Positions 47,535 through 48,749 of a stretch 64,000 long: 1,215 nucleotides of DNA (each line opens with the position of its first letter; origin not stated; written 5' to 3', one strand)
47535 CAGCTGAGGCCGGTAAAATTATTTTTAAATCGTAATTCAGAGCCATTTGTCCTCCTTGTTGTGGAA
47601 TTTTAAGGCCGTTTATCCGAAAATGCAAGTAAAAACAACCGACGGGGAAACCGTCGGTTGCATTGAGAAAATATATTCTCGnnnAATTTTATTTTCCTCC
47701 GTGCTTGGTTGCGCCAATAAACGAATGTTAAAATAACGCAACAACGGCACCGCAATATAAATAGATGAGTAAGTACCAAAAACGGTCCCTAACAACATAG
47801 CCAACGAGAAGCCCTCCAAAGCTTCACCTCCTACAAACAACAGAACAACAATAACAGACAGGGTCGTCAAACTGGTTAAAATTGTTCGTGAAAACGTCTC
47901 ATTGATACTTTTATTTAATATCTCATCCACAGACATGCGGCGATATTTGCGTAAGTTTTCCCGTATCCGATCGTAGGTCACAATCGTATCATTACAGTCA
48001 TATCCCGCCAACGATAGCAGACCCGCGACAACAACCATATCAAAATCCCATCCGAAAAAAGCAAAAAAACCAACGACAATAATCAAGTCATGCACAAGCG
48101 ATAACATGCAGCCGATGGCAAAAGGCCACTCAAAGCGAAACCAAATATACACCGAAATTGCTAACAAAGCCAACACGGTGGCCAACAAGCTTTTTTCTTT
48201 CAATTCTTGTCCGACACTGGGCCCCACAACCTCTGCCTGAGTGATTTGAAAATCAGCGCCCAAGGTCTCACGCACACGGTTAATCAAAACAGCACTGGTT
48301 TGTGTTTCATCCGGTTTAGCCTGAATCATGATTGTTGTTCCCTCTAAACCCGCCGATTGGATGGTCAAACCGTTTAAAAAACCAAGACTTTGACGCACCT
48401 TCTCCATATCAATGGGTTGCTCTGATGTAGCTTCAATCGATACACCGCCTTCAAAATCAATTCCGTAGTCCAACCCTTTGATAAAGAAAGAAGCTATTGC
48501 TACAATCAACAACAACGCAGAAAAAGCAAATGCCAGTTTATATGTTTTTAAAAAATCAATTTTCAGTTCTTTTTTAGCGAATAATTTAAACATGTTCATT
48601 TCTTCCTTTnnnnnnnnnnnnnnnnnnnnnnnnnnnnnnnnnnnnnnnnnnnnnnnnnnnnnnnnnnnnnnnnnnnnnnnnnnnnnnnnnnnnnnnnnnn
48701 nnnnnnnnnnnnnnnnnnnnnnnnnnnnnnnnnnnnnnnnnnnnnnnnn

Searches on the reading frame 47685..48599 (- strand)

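Call 84: search_protein_families(library=pfam, proteins=[window:47685-48599:-], max_evalue=0.00001)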
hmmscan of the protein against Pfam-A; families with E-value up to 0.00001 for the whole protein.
window:47685-48599:- (305 aa): 2 families
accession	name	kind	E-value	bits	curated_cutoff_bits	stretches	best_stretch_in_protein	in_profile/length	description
PF02355.23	SecD_SecF_C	-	2.2e-66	223.4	20.5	1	111-290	7-186/189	Protein export membrane protein SecD/SecF, C-terminal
PF07549.19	Sec_GG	-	1.8e-07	30.9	20.3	1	37-62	2-27/28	SecD/SecF GG Motif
